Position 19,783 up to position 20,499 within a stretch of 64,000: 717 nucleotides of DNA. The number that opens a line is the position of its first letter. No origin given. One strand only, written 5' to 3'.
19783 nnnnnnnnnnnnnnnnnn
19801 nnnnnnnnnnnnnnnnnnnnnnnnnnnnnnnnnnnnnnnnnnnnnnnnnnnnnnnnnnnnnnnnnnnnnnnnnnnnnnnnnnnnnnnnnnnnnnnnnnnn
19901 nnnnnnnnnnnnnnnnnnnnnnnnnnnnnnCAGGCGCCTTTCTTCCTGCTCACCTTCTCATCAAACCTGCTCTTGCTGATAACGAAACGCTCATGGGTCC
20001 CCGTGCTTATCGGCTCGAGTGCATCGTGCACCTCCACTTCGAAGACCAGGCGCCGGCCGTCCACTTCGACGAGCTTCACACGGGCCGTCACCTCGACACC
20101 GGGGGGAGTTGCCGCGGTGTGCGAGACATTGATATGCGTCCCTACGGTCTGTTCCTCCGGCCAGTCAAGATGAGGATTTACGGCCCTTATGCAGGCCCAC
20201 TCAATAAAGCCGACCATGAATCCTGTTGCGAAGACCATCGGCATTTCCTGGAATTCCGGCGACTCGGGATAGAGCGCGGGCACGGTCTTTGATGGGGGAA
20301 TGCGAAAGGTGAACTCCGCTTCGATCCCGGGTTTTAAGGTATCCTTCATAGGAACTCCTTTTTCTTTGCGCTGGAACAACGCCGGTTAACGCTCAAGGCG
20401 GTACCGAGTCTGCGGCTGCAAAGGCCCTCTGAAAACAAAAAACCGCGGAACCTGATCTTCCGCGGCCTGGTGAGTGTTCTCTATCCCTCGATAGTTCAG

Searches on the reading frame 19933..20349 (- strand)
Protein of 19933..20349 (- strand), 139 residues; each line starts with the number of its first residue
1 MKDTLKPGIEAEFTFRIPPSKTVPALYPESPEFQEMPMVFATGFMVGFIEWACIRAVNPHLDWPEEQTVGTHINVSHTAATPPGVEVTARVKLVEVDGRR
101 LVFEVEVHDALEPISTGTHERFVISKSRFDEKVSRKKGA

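Call 5: search_protein_families(library=pfam, proteins=[window:19933-20349:-])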
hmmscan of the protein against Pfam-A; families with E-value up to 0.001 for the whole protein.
window:19933-20349:- (139 aa): 2 families
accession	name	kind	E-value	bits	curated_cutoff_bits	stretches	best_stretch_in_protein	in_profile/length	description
PF22636.2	FlK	-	1.6e-32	112.1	27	1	34-126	11-102/103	Fluoroacetyl-CoA-specific thioesterase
PF03061.28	4HBT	-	3.9e-05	24.3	20.6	1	51-109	15-72/79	Thioesterase superfamily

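Call 6: search_protein_families(library=ncbifam, proteins=[window:19933-20349:-])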
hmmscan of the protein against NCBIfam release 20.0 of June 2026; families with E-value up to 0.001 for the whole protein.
window:19933-20349:- (139 aa): 0 families
